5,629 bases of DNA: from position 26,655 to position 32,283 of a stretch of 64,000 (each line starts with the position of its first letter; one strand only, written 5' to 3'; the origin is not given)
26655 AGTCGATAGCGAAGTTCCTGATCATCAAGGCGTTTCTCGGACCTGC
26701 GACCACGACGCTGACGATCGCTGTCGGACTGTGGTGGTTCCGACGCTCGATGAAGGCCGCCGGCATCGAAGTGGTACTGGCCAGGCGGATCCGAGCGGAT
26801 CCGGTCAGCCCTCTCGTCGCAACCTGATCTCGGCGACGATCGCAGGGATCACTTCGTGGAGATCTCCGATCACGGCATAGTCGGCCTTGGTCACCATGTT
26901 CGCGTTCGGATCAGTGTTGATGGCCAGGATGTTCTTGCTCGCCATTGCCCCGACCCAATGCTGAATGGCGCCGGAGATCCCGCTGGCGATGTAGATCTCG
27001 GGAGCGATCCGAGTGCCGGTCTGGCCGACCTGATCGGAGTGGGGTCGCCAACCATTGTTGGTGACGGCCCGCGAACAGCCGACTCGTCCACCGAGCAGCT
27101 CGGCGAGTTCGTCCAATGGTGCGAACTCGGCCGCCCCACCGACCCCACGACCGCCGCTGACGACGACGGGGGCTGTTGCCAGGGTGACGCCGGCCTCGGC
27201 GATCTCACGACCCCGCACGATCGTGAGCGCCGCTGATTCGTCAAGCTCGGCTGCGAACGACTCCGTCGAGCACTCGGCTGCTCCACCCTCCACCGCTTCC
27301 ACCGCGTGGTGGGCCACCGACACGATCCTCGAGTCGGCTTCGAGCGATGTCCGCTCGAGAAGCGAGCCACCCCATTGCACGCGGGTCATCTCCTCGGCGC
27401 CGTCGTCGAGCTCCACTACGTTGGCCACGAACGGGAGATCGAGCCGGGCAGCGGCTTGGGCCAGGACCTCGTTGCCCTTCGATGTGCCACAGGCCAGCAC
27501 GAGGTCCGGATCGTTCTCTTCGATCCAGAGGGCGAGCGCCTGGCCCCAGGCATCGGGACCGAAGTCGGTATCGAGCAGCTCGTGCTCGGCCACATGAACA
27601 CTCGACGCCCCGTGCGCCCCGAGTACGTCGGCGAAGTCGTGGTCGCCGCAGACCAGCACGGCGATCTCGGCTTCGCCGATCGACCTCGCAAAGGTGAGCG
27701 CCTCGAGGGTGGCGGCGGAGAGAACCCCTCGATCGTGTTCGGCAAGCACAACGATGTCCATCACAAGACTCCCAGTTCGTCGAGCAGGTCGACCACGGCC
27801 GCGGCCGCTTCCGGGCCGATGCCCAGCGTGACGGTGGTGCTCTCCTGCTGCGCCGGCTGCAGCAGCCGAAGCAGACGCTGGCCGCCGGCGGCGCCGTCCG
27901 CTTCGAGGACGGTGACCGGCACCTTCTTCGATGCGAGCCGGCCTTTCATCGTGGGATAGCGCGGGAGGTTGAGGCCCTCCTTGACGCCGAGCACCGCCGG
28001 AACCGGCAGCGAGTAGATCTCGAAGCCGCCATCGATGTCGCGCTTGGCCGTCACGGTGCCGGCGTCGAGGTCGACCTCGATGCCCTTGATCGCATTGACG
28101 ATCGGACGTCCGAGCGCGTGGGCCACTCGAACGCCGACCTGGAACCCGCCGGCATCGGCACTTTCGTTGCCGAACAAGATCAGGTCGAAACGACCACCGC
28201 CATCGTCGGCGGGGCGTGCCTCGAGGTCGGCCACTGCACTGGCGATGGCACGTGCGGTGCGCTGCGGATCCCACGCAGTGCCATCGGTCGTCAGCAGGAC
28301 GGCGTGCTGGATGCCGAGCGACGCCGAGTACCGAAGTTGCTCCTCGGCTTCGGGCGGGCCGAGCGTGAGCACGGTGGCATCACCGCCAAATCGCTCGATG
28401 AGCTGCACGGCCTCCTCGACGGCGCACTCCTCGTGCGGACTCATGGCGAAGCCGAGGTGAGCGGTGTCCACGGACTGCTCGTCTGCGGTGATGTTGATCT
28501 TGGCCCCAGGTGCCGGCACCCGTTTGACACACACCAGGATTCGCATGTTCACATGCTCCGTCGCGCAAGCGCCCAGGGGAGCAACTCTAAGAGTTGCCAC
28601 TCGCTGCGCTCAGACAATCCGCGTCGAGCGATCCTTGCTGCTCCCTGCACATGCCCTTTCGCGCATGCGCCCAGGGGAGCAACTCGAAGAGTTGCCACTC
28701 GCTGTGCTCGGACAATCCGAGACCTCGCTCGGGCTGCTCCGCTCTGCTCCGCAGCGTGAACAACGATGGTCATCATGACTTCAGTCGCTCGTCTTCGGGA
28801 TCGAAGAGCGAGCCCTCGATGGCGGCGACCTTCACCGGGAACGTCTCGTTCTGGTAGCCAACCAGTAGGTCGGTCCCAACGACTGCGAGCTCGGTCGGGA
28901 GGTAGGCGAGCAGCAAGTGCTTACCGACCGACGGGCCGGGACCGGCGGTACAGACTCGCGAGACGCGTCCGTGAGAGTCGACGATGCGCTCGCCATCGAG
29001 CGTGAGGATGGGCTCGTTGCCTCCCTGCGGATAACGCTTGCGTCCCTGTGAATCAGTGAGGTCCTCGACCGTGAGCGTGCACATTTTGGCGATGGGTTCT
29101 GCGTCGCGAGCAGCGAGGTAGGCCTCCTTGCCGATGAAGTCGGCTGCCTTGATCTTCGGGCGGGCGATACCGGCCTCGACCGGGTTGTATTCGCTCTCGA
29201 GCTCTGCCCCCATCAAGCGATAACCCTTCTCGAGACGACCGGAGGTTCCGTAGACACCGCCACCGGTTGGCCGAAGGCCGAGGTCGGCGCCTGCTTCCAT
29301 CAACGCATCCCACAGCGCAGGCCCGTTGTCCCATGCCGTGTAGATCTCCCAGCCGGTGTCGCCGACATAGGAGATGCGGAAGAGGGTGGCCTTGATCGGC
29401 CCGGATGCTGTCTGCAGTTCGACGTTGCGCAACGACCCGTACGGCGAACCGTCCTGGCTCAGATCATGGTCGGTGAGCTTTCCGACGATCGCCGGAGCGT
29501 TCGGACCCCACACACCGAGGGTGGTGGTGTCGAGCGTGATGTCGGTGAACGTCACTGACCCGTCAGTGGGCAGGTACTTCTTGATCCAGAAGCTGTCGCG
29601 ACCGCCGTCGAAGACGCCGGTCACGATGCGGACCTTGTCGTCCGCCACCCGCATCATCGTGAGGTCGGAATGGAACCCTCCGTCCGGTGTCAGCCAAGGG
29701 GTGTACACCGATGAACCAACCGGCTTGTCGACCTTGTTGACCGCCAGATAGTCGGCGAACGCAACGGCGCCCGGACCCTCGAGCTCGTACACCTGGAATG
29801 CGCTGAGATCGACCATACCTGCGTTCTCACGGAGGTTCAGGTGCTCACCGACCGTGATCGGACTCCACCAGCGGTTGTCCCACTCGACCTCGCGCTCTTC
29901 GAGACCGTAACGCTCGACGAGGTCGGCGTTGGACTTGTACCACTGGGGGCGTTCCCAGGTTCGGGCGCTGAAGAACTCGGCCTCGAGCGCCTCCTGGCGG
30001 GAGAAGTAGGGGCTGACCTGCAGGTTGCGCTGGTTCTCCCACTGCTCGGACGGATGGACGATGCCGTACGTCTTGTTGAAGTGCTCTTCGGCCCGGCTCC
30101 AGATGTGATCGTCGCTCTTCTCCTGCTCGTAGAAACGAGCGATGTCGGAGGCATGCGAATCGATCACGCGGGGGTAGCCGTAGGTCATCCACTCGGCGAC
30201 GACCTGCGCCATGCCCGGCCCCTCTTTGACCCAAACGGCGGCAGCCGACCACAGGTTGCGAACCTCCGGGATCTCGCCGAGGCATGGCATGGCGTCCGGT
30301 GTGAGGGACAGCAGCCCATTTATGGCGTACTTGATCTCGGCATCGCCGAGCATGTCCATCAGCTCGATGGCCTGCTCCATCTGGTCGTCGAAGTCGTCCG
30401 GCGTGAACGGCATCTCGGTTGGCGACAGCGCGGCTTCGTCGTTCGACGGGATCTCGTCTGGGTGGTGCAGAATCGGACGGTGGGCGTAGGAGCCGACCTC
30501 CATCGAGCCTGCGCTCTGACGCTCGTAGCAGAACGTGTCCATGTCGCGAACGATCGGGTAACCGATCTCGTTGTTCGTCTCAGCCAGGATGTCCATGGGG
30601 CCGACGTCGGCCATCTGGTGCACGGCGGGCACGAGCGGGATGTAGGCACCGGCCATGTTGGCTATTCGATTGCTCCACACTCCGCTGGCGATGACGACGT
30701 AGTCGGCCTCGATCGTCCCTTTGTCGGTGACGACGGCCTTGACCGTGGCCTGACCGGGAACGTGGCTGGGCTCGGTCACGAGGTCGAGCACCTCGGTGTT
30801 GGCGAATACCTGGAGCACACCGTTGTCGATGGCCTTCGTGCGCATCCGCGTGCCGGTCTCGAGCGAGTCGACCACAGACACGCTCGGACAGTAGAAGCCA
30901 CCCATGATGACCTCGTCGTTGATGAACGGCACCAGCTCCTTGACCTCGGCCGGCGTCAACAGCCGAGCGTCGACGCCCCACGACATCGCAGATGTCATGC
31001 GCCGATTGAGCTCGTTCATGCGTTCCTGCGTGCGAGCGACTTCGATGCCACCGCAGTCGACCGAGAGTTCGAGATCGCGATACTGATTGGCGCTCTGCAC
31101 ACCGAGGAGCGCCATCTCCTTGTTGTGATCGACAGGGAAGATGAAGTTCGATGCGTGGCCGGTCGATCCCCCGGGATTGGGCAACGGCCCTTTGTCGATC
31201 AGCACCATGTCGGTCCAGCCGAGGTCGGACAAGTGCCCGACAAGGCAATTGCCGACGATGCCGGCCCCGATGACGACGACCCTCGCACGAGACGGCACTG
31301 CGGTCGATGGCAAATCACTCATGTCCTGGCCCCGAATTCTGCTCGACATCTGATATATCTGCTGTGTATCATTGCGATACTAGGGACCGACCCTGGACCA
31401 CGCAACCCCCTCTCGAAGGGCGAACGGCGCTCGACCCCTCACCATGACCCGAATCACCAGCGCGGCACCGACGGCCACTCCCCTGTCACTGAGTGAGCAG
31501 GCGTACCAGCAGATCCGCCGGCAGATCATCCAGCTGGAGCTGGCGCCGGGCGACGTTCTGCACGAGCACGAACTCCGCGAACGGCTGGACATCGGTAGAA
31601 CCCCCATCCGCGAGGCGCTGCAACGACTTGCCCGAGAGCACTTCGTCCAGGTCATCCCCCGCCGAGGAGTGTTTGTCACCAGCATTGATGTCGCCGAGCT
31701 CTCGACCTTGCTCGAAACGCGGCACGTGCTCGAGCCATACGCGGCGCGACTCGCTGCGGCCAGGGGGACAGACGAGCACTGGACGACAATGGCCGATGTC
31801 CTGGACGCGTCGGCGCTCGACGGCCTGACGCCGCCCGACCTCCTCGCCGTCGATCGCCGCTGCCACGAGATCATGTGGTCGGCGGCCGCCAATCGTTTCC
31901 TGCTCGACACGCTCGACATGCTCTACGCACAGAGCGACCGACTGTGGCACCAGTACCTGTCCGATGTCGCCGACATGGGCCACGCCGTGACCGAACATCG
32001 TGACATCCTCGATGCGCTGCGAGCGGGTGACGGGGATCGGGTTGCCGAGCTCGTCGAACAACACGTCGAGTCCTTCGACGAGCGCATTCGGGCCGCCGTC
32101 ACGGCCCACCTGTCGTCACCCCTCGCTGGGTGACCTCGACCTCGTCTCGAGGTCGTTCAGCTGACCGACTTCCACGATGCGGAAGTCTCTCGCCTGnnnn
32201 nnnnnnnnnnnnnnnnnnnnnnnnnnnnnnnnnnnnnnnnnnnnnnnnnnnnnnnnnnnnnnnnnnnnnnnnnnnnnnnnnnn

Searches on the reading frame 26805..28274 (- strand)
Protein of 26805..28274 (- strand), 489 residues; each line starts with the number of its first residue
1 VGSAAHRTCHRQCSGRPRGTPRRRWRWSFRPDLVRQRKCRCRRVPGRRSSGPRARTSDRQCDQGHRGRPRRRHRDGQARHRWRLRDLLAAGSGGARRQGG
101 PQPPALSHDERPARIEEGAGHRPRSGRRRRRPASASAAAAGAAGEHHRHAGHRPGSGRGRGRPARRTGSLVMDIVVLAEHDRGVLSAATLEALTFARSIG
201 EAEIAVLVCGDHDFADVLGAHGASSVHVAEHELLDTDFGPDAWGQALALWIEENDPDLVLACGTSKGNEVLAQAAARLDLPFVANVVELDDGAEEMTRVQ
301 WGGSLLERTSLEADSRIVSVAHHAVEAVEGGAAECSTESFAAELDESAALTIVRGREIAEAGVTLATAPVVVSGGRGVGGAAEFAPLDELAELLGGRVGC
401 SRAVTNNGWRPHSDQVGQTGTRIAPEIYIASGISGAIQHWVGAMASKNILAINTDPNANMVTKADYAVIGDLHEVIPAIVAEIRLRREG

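Call 7: search_protein_families(library=pfam, proteins=[window:26805-28274:-])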
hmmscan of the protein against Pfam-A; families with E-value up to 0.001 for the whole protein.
window:26805-28274:- (489 aa): 2 families
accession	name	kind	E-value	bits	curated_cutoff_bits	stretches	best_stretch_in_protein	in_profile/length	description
PF00766.25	ETF_alpha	-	1.5e-31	108.6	27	1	365-442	2-79/81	Electron transfer flavoprotein FAD-binding domain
PF01012.27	ETF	-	1.9e-25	90.2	26.7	1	175-341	2-177/181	Electron transfer flavoprotein domain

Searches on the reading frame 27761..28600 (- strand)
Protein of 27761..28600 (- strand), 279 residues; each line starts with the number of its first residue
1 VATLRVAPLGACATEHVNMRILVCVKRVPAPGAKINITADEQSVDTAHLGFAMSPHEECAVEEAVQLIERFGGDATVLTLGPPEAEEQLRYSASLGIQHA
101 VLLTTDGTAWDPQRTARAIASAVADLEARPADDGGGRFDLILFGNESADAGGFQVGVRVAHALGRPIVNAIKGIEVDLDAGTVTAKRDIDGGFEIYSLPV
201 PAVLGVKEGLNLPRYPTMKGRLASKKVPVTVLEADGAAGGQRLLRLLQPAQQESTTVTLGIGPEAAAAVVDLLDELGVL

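Call 7: search_protein_families(library=pfam, proteins=[window:27761-28600:-])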
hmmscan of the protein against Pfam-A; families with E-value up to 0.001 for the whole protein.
window:27761-28600:- (279 aa): 1 family
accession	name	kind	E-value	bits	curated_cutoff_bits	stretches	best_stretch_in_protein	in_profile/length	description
PF01012.27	ETF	-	1.2e-28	100.6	26.7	1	46-235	6-179/181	Electron transfer flavoprotein domain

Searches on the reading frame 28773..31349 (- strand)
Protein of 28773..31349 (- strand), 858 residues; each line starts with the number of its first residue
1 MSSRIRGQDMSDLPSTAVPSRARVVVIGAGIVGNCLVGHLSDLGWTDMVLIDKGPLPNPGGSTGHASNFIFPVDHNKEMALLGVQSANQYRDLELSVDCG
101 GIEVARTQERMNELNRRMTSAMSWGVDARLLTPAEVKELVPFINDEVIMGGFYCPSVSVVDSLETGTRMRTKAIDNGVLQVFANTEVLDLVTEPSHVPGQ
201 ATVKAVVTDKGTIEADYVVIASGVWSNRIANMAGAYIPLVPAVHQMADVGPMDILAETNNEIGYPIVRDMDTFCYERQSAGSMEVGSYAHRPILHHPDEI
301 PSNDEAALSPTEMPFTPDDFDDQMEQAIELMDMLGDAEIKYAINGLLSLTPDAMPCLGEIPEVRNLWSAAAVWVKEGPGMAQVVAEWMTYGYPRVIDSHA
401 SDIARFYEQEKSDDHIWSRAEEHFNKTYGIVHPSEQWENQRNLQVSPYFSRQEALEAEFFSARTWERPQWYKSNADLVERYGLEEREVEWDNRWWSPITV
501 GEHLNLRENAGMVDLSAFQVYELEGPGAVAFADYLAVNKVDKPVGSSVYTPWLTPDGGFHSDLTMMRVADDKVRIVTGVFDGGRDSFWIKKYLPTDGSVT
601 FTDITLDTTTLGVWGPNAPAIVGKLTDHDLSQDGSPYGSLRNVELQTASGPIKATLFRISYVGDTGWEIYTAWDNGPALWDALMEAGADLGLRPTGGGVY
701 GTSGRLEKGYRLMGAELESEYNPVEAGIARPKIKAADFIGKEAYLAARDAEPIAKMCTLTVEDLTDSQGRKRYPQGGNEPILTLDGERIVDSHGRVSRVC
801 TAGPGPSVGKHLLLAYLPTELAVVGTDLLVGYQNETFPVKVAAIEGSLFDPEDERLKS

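Call 7: search_protein_families(library=pfam, proteins=[window:28773-31349:-])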
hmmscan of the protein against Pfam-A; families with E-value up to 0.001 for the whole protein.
window:28773-31349:- (858 aa): 6 families
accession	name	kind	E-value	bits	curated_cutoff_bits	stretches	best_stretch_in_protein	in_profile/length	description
PF01571.26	GCV_T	-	2.5e-60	204.3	25.6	1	450-729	3-253/255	Aminomethyltransferase folate-binding domain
PF01266.30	DAO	-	9e-45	154.1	27.9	1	23-387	1-353/353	FAD dependent oxidoreductase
PF16350.10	FAO_M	-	4.8e-13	49.5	27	1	396-446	6-56/56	FAD dependent oxidoreductase central domain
PF08669.17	GCV_T_C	-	1.1e-07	32.1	25.9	1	780-842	13-74/80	Glycine cleavage T-protein C-terminal barrel domain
PF07992.20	Pyr_redox_2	-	4.5e-05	23.4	26.1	0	172-235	61-119/291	Pyridine nucleotide-disulphide oxidoreductase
PF01494.25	FAD_binding_3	-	6.3e-05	22.8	22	0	152-228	89-163/349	FAD binding domain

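Call 31: search_protein_families(library=ncbifam, proteins=[window:28773-31349:-], max_evalue=0.00001)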
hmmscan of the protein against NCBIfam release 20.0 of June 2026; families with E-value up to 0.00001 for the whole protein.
window:28773-31349:- (858 aa): 17 families
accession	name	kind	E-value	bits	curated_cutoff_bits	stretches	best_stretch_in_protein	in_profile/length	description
NF001567.0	PRK00389.1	subfamily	1.2e-38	133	300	1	500-842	35-348/359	glycine cleavage system aminomethyltransferase GcvT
TIGR01372.1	soxA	subfamily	2e-36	125.2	1164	1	458-857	603-995/996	sarcosine oxidase subunit alpha family protein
TIGR00528.1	gcvT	equivalog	1.2e-34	119.8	235.85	1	501-842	34-355/362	glycine cleavage system aminomethyltransferase GcvT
NF053776.1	TmaoDeMthMsil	equivalog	1.2e-29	103.4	1100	1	491-856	410-761/763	trimethylamine N-oxide demethylase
NF010093.0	PRK13579.1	equivalog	1.5e-19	70.1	459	1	500-844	42-361/371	glycine cleavage system aminomethyltransferase GcvT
NF001933.0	PRK00711.1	subfamily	2.9e-13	49.6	383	1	99-241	135-272/429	D-amino acid dehydrogenase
TIGR02352.1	thiamin_ThiO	equivalog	2.3e-12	46.7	250.8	1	24-232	1-213/351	glycine oxidase ThiO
NF009133.0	PRK12486.1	equivalog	2.3e-11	43.2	410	1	505-762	50-298/369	dimethylsulfoniopropionate demethylase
TIGR01373.1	soxB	subfamily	2.7e-11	43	529.45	1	24-245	33-259/407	sarcosine oxidase subunit beta family protein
TIGR03377.1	glycerol3P_GlpA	equivalog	3.6e-11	42.3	552.8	1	98-242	79-220/530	anaerobic glycerol-3-phosphate dehydrogenase subunit GlpA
TIGR03364.1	HpnW_proposed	hypoth_equivalog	8e-10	38.3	285.1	1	23-227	2-198/365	TIGR03364 family FAD-dependent oxidoreductase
NF008726.1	PRK11728.1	equivalog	8.6e-10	38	299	1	23-236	2-212/389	L-2-hydroxyglutarate oxidase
NF008425.0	PRK11259.1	equivalog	9e-10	38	257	1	22-233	5-212/377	N-methyl-L-tryptophan oxidase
NF008313.0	PRK11101.1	equivalog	2.3e-09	36.4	425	1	115-243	105-230/548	anaerobic glycerol-3-phosphate dehydrogenase subunit A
NF033460.1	glycerol3P_ox_II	equivalog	3.3e-09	36.3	460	1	24-235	4-217/361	type 2 glycerol-3-phosphate oxidase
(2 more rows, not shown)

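Call 79: search_solved_structures(query=window:28773-31349:-, max_evalue=1e-20)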
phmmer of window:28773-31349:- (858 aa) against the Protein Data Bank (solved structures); distinct sequences matched with E-value up to 1e-20: 8.
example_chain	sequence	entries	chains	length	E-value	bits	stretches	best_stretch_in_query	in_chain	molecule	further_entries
1pj5_A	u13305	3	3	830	1.2e-127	430.5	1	20-857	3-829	N,N-dimethylglycine oxidase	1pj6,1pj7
3gsi_A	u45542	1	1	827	3.9e-126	425.4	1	23-857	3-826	N,N-dimethylglycine oxidase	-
5l46_A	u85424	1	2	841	7.2e-74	252.5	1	16-855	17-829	Dimethylglycine dehydrogenase, mitochondrial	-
4pab_A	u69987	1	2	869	8.7e-74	252.3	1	18-852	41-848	Dimethylglycine dehydrogenase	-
4p9s_A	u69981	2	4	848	1.7e-72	248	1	18-852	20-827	Dimethylglycine dehydrogenase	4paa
1woo_A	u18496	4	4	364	1.9e-27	98.9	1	500-759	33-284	Aminomethyltransferase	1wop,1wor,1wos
1yx2_A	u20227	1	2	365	2.9e-27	98.4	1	500-840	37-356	Aminomethyltransferase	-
2gag_A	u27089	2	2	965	2.6e-21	78.6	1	502-854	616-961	heterotetrameric sarcosine oxidase alpha-subunit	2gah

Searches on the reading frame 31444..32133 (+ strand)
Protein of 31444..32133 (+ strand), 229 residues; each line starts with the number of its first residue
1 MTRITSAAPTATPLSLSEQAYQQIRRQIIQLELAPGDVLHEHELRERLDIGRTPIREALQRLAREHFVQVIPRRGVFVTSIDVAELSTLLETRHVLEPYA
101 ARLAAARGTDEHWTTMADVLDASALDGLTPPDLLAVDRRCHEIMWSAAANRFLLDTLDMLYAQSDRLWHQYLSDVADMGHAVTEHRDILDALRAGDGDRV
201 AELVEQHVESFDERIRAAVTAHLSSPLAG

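Call 7: search_protein_families(library=pfam, proteins=[window:31444-32133:+])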
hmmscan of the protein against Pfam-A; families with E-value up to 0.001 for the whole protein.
window:31444-32133:+ (229 aa): 2 families
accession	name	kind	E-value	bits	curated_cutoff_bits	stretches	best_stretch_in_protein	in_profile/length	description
PF07729.17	FCD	-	2.6e-24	86.5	24.3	1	89-209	2-124/125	FCD domain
PF00392.27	GntR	-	1.8e-20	72.8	27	1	16-78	1-64/64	Bacterial regulatory proteins, gntR family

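Call 31: search_protein_families(library=ncbifam, proteins=[window:31444-32133:+], max_evalue=0.00001)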
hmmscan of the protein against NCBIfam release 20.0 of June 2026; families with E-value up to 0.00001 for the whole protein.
window:31444-32133:+ (229 aa): 10 families
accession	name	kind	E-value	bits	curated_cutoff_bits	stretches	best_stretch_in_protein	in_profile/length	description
TIGR03338.1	phnR_burk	equivalog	7.9e-27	94.3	271.5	1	15-212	11-210/212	phosphonate utilization associated transcriptional regulator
NF008576.0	PRK11534.1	equivalog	1.1e-18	67.7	218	1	17-209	9-211/225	DNA-binding transcriptional regulator CsiR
NF003011.0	PRK03837.1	subfamily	7.3e-16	58.5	260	2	84-214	102-232/241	transcriptional regulator NanR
NF007001.0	PRK09464.1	equivalog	1.1e-11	44.9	330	1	16-212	11-229/254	pyruvate dehydrogenase complex transcriptional repressor PdhR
NF007741.0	PRK10421.1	equivalog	2.4e-10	40.3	311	0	89-216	101-234/262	transcriptional regulator LldR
NF008504.0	PRK11414.1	equivalog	2.7e-10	40.3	225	1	14-198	10-198/221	GntR family transcriptional regulator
NF052282.1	PLP_TF_PdxR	equivalog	5.9e-09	35.5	320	1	16-86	2-73/448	MocR-like pyridoxine biosynthesis transcription factor PdxR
NF007588.0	PRK10225.1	equivalog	7.7e-08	31.9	442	1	22-215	16-231/257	Uxu operon transcriptional regulator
TIGR02018.2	his_ut_repres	equivalog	2.7e-06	26.9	220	1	21-83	5-68/226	histidine utilization transcriptional repressor HutC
NF007442.0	PRK09990.1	equivalog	3.5e-06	26.6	301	0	16-160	11-176/256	transcriptional regulator GlcC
